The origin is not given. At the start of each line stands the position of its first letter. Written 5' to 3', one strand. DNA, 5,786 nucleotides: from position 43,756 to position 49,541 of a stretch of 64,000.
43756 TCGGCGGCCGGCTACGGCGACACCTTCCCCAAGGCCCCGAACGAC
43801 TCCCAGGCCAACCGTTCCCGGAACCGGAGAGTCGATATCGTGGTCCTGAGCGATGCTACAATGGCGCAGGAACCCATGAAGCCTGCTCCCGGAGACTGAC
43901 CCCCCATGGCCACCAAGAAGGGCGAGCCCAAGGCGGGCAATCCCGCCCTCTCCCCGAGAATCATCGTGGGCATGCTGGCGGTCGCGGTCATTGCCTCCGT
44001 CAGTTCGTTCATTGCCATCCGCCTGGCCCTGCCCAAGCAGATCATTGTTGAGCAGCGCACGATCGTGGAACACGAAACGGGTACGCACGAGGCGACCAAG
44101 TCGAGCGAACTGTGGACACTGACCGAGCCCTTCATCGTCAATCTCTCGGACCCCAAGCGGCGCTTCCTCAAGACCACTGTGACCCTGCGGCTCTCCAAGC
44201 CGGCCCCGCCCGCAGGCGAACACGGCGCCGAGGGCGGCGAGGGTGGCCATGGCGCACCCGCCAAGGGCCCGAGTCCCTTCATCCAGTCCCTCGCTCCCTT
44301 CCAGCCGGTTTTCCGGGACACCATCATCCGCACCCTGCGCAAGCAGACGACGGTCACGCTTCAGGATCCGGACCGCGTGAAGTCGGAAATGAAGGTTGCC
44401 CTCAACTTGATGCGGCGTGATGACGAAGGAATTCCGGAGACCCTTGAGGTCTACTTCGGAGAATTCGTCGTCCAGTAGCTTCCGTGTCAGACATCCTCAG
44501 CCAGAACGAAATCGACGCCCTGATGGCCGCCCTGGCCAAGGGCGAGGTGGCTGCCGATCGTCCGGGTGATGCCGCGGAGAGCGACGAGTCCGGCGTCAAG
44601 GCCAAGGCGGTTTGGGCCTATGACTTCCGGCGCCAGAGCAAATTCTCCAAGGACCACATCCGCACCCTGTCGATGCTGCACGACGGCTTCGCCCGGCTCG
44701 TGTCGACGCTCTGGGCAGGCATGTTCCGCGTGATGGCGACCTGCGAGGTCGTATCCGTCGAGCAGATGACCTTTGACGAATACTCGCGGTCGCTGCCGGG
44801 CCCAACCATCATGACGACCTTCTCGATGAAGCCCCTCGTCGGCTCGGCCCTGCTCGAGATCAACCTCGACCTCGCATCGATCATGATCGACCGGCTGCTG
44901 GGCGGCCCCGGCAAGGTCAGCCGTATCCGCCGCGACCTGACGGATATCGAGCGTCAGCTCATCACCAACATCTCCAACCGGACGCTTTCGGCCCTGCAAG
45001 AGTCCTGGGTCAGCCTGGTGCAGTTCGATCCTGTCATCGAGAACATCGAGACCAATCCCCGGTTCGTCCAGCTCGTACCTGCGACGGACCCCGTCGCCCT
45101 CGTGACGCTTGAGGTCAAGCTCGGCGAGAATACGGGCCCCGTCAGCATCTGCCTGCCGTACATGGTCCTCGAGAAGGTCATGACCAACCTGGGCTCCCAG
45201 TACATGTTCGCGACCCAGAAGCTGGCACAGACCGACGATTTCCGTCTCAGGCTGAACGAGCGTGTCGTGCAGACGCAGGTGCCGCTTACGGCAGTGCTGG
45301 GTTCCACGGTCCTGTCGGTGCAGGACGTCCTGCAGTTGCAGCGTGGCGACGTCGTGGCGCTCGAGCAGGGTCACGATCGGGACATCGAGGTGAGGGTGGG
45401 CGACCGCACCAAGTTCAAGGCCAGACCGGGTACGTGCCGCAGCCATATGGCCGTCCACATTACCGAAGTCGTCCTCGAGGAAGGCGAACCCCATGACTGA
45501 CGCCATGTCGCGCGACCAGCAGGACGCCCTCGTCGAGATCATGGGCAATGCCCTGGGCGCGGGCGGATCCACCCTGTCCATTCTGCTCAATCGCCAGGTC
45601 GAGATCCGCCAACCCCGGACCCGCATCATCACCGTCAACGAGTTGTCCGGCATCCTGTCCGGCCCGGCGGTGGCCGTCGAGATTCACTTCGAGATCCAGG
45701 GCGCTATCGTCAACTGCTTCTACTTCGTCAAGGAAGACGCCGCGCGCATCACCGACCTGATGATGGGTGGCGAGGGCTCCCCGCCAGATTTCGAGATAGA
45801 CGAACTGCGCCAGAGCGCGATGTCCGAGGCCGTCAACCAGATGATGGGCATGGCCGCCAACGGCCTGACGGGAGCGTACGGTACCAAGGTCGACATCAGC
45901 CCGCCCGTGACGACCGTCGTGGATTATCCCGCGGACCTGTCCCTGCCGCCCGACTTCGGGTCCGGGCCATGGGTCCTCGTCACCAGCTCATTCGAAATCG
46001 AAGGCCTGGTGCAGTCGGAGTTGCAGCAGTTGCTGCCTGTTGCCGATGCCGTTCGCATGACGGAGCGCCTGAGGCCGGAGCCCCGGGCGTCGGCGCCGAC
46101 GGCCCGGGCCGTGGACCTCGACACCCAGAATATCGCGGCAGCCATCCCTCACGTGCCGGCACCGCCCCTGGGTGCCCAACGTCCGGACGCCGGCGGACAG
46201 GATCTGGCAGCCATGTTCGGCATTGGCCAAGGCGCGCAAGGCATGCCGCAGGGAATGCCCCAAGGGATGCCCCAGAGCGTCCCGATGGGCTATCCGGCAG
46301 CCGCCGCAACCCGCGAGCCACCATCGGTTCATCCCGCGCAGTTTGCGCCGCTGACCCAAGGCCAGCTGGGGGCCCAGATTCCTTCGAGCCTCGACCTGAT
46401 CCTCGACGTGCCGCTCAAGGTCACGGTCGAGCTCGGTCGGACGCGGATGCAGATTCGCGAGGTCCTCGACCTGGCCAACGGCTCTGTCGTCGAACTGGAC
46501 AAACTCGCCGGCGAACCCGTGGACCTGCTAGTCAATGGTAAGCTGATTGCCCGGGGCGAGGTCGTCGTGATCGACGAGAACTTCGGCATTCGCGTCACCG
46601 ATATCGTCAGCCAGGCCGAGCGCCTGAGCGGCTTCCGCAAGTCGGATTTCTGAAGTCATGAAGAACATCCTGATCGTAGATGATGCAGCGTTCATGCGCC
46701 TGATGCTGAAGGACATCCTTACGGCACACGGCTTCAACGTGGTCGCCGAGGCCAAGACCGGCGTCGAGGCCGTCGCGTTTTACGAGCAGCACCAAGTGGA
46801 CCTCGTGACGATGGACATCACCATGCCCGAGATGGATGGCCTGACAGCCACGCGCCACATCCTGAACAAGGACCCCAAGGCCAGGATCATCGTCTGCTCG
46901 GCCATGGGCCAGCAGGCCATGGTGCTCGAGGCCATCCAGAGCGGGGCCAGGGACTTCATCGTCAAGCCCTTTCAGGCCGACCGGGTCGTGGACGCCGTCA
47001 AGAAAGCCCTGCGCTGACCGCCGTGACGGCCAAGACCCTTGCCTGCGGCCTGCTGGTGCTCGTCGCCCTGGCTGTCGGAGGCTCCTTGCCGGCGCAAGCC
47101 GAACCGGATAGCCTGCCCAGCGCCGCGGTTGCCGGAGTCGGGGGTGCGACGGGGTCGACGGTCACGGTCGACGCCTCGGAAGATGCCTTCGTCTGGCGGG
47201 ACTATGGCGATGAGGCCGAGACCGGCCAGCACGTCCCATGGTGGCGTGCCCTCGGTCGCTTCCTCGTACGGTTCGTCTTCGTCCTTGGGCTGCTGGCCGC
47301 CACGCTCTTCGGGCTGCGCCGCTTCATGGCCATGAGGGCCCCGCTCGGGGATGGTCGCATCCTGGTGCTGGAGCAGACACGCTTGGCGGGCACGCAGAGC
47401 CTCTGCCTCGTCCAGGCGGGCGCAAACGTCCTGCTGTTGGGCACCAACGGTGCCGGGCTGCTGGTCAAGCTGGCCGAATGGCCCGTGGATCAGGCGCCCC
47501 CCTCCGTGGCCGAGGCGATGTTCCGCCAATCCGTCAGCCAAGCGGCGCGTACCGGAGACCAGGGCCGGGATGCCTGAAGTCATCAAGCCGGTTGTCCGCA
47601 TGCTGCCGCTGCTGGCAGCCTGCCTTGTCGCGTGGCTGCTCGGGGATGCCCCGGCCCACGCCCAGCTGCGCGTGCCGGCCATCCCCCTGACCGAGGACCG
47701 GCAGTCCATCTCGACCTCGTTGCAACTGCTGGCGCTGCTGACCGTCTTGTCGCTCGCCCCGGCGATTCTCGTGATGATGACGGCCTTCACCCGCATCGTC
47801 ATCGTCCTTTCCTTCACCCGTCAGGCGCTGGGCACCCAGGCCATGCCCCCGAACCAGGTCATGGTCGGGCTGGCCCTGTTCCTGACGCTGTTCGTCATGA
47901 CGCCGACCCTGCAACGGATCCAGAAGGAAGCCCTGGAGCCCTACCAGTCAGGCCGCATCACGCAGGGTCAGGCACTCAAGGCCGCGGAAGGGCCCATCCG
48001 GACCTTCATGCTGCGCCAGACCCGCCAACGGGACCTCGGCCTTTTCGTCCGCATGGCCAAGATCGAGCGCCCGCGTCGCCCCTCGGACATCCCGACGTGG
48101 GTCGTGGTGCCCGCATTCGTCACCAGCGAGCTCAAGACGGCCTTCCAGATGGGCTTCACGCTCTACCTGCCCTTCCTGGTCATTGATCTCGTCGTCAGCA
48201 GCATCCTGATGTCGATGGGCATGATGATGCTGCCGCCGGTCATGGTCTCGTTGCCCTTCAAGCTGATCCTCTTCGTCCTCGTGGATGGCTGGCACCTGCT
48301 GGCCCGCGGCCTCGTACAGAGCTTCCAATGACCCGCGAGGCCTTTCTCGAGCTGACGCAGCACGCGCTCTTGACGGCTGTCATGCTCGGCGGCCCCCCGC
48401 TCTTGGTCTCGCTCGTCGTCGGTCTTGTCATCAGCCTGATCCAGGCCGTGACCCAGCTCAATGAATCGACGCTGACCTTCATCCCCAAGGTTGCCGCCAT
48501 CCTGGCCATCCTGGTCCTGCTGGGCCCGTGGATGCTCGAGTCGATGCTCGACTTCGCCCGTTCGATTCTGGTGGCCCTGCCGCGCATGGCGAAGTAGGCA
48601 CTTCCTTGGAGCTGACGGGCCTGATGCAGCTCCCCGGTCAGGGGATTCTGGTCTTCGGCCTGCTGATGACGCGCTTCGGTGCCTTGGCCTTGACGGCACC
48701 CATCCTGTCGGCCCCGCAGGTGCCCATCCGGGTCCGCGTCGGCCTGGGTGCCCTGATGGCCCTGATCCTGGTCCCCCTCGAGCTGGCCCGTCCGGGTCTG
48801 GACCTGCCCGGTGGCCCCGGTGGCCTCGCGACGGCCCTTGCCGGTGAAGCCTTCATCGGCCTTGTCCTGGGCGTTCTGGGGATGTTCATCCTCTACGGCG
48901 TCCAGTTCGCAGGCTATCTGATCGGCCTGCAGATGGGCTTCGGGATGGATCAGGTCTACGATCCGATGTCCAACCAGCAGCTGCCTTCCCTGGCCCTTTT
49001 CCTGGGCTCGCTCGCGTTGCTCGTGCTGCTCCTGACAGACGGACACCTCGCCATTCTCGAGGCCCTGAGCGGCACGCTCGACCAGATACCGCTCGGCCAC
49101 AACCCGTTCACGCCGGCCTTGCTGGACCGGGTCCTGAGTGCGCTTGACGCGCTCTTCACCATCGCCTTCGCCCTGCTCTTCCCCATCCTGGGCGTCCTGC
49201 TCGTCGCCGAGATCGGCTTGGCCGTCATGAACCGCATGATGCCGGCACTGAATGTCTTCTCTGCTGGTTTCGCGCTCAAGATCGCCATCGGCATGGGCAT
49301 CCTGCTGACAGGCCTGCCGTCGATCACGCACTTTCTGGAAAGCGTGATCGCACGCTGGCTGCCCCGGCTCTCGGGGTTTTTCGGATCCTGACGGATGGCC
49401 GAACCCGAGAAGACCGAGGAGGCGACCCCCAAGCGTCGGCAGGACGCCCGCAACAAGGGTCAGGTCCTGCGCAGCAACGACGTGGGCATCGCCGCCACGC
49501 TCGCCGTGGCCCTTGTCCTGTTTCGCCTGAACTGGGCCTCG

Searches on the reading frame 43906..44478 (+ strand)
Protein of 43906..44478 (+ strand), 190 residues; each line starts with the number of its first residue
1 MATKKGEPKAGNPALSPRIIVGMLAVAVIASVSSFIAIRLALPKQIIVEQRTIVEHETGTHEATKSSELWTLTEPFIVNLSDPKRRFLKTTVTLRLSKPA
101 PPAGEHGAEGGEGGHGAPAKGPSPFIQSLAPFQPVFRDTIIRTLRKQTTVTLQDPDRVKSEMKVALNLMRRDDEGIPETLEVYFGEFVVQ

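Call 56: search_protein_families(library=pfam, proteins=[window:43906-44478:+], max_evalue=0.0001)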
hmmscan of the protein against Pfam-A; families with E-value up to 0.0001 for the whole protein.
window:43906-44478:+ (190 aa): 1 family
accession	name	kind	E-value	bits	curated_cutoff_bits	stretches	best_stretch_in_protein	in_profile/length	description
PF03748.19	FliL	-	1.3e-13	51.8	24.6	1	71-190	3-103/103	Flagellar basal body-associated protein FliL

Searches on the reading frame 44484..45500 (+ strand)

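Call 56: search_protein_families(library=pfam, proteins=[window:44484-45500:+], max_evalue=0.0001)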
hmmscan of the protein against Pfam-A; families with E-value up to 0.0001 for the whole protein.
window:44484-45500:+ (338 aa): 2 families
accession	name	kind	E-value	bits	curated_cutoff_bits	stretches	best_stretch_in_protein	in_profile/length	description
PF02154.20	FliM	-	1.2e-54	185.6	27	1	46-235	1-191/192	Flagellar motor switch protein FliM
PF01052.25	FliMN_C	-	1.3e-20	73.5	23.8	1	260-330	2-72/73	Type III flagellar switch regulator (C-ring) FliN C-term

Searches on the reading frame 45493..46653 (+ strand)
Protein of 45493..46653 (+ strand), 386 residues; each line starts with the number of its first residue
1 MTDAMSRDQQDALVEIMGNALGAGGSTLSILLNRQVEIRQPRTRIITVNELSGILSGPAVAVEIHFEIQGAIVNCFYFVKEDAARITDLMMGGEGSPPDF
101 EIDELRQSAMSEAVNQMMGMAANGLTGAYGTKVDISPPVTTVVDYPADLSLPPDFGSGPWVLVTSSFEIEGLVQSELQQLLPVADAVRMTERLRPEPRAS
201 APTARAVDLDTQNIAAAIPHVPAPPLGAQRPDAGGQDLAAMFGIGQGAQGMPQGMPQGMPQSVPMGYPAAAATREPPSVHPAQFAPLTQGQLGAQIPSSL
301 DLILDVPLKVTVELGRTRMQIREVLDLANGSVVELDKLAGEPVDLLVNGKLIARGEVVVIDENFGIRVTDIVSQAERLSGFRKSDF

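Call 56: search_protein_families(library=pfam, proteins=[window:45493-46653:+], max_evalue=0.0001)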
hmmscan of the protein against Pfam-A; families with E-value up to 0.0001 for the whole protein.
window:45493-46653:+ (386 aa): 2 families
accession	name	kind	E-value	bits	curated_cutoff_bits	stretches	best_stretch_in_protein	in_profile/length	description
PF01052.25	FliMN_C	-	1.2e-26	92.9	23.8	1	302-372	2-72/73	Type III flagellar switch regulator (C-ring) FliN C-term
PF04509.17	CheC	-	1.8e-05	25.1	22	1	107-140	3-36/38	CheC-like family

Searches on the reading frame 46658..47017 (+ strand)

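Call 56: search_protein_families(library=pfam, proteins=[window:46658-47017:+], max_evalue=0.0001)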
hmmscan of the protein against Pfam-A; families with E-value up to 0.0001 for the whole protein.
window:46658-47017:+ (119 aa): 1 family
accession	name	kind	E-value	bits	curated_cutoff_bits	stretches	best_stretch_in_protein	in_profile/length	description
PF00072.30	Response_reg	-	1.1e-31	109.7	30.2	1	4-115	1-111/111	Response regulator receiver domain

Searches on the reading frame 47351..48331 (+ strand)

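Call 56: search_protein_families(library=pfam, proteins=[window:47351-48331:+], max_evalue=0.0001)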
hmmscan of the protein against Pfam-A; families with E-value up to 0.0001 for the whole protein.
window:47351-48331:+ (326 aa): 1 family
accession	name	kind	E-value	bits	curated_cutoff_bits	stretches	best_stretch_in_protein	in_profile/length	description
PF00813.25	FliP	-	2.5e-84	282.4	26.9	1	129-321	1-191/191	FliP family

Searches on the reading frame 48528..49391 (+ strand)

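Call 56: search_protein_families(library=pfam, proteins=[window:48528-49391:+], max_evalue=0.0001)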
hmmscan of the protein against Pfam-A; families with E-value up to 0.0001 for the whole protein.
window:48528-49391:+ (287 aa): 1 family
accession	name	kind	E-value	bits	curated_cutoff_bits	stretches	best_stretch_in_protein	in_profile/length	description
PF01311.25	Bac_export_1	-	1.5e-52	178.9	27.8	1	41-275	2-228/230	Bacterial export proteins, family 1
